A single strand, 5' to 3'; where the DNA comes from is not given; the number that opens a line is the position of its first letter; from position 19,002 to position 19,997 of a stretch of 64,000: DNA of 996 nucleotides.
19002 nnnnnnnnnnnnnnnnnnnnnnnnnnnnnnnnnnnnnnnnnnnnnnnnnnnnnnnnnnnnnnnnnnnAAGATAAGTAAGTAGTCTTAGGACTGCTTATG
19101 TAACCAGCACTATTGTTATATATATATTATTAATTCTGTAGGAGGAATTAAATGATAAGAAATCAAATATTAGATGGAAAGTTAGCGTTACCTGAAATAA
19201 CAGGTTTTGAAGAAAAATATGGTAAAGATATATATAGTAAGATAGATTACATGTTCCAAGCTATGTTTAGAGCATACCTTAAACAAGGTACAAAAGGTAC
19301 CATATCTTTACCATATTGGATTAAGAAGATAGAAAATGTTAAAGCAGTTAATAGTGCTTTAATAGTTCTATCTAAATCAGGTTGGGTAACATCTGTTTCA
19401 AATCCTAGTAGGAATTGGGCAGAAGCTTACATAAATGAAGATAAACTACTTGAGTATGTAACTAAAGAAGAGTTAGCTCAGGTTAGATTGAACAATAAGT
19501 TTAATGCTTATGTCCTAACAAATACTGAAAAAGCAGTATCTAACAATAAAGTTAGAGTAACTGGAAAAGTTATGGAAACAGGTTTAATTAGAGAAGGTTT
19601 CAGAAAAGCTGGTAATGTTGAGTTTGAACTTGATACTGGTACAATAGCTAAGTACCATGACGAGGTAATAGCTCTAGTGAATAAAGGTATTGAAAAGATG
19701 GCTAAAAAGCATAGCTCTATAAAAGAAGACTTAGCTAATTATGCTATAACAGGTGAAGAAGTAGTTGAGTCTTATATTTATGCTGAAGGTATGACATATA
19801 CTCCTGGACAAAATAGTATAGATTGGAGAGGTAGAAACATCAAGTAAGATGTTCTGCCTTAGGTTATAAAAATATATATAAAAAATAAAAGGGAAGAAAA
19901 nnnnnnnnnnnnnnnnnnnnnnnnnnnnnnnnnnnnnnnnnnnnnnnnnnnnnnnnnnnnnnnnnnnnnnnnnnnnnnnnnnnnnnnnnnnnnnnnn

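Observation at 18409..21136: T7-like single-subunit RNA polymerase encoded as three separate ORFs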

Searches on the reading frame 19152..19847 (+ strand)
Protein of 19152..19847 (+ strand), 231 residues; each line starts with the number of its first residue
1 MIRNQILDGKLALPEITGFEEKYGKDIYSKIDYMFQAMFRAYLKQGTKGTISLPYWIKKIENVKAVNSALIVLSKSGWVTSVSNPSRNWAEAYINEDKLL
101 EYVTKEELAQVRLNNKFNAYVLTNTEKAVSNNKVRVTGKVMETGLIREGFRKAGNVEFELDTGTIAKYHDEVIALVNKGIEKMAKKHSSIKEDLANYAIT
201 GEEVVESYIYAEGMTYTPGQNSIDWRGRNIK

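Call 3: search_protein_families(library=pfam, proteins=[window:19152-19847:+], max_evalue=1)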
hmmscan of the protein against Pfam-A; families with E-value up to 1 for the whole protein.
window:19152-19847:+ (231 aa): 2 families
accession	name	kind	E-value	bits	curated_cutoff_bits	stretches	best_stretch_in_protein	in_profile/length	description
PF05478.16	Prominin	-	0.04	12.4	34.3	1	98-224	588-716/799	Prominin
PF05440.17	MtrB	-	0.11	13.4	27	1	155-220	9-74/94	Tetrahydromethanopterin S-methyltransferase subunit B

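Call 4: search_protein_families(library=phrogs, proteins=[window:19152-19847:+], max_evalue=0.01)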
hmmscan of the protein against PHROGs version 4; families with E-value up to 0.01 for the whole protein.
window:19152-19847:+ (231 aa): 2 families
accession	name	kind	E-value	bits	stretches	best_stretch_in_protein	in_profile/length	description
phrog_27203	-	unknown function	8.4e-29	101.8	1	2-230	1-222/247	-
phrog_7615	-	unknown function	0.0048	18.1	0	165-203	39-77/107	-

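Call 8: search_solved_structures(query=window:19152-19847:+, max_evalue=10, show_alignments=2)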
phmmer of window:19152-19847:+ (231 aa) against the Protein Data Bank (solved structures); distinct sequences matched with E-value up to 10: 0.

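Call 10: search_dna_similar(query=window:19152-19847:+, collection=phages, mode=protein, max_rows=30, max_evalue=0.001)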
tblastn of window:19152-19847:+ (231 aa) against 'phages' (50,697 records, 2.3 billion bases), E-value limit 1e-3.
Records with a match: 5; places in all: 5; records where one place covers at least 80% of the query: 5.
Best place of each record, by identity: <60% 5.
By first word of the organism name: Alteromonas 5.
By host as written in the record: Alteromonas macleodii str. 'Balearic Sea AD45' 5.
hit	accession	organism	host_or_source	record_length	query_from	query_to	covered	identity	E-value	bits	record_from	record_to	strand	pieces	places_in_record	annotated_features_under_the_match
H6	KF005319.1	Alteromonas phage vB_AmaP_AD45-P4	Alteromonas macleodii str. 'Balearic ...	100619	2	230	99%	29.6%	4e-23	102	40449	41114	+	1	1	hypothetical protein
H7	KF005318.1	Alteromonas phage vB_AmaP_AD45-P3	Alteromonas macleodii str. 'Balearic ...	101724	2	230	99%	29.6%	4e-23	102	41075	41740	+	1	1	hypothetical protein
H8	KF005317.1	Alteromonas phage vB_AmaP_AD45-P1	Alteromonas macleodii str. 'Balearic ...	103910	2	230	99%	29.6%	4e-23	102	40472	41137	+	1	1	hypothetical protein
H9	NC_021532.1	Alteromonas phage vB_AmaP_AD45-P1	Alteromonas macleodii str. 'Balearic ...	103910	2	230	99%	29.6%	4e-23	102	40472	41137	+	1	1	hypothetical protein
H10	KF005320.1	Alteromonas phage vB_AmaP_AD45-P2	Alteromonas macleodii str. 'Balearic ...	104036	2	230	99%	29.6%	4e-23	102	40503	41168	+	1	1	hypothetical protein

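Call 101: find_encoding_contigs(protein=window:19152-19847:+, flank=3000, max_places=5)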
Protein window:19152-19847:+ (231 aa): 1 contig read that carries it; 1 place shown.
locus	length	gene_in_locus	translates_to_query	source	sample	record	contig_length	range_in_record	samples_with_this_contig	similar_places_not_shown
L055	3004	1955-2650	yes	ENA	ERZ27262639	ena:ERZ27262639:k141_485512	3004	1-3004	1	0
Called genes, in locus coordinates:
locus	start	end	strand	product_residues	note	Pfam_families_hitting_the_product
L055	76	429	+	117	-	-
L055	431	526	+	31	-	-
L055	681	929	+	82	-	-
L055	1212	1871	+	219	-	-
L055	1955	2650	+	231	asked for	-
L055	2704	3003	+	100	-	?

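Call 104: search_protein_families(library=ncbifam, proteins=[window:19152-19847:+], max_evalue=0.1)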
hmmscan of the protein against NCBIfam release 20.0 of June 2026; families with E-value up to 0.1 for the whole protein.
window:19152-19847:+ (231 aa): 1 family
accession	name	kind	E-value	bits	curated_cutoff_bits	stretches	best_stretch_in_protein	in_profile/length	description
NF035931.1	lectin_3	subfamily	0.0055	16.1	300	1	119-191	86-155/226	lectin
